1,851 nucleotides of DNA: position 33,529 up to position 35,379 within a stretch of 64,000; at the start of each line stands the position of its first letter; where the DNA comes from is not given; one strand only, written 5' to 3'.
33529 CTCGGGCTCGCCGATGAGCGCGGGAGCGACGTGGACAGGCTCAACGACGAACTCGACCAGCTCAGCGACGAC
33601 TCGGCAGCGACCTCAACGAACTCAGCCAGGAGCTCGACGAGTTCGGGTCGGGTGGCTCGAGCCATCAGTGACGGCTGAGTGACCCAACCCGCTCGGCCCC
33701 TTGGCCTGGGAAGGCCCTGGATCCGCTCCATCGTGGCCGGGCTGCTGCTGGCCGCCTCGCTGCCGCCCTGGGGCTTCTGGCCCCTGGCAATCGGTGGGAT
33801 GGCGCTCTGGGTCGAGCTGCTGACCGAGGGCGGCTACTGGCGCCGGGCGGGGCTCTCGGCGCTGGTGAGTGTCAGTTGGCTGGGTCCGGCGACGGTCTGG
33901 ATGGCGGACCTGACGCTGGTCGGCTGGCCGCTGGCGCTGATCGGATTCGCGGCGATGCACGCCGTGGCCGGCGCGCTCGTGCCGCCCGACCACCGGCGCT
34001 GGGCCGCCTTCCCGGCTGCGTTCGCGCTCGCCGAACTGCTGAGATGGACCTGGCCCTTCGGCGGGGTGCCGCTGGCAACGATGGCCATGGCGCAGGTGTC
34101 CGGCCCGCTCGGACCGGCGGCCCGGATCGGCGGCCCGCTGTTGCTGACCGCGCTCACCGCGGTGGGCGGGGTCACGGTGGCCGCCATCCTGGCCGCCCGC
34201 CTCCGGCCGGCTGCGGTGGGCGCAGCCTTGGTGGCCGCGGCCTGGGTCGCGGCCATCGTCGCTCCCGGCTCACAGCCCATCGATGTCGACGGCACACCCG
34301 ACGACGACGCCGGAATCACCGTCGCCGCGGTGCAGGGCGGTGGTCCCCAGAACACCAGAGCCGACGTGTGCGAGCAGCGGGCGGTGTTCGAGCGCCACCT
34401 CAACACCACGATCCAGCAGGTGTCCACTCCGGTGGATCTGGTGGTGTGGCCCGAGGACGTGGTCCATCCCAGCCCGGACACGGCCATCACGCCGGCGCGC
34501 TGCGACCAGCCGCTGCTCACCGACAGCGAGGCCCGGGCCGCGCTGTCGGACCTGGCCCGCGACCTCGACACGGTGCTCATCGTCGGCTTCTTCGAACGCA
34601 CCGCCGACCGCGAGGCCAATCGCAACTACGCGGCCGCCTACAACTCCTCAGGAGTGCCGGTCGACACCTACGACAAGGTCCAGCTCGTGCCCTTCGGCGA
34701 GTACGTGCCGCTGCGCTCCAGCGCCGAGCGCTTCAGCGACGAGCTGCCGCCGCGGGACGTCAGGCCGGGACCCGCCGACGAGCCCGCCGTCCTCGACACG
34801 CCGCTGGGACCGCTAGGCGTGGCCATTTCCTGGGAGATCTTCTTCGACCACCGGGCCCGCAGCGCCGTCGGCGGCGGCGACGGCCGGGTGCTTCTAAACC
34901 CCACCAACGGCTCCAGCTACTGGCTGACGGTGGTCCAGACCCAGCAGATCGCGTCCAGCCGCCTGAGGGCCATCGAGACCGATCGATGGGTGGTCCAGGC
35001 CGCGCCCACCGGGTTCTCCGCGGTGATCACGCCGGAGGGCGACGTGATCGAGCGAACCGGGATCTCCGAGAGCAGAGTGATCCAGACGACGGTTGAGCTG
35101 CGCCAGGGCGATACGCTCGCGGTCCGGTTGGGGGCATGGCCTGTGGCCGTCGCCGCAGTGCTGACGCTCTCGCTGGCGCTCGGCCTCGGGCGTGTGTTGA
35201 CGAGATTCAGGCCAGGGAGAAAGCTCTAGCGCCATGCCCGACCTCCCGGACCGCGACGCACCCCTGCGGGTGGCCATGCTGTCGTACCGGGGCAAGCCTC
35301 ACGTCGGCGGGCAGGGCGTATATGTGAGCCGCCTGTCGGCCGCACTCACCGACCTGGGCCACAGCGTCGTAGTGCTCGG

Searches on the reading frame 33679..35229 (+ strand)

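Call 80: search_protein_families(library=pfam, proteins=[window:33679-35229:+], max_evalue=0.0001)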
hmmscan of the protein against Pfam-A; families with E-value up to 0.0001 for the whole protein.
window:33679-35229:+ (516 aa): 2 families
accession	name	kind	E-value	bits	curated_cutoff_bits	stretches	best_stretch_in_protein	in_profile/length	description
PF00795.27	CN_hydrolase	-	2.2e-25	89.9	23.2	1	214-475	1-249/256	Carbon-nitrogen hydrolase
PF20154.4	LNT_N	-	2.5e-15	57.5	27.1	1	20-163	1-156/159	Apolipoprotein N-acyltransferase N-terminal domain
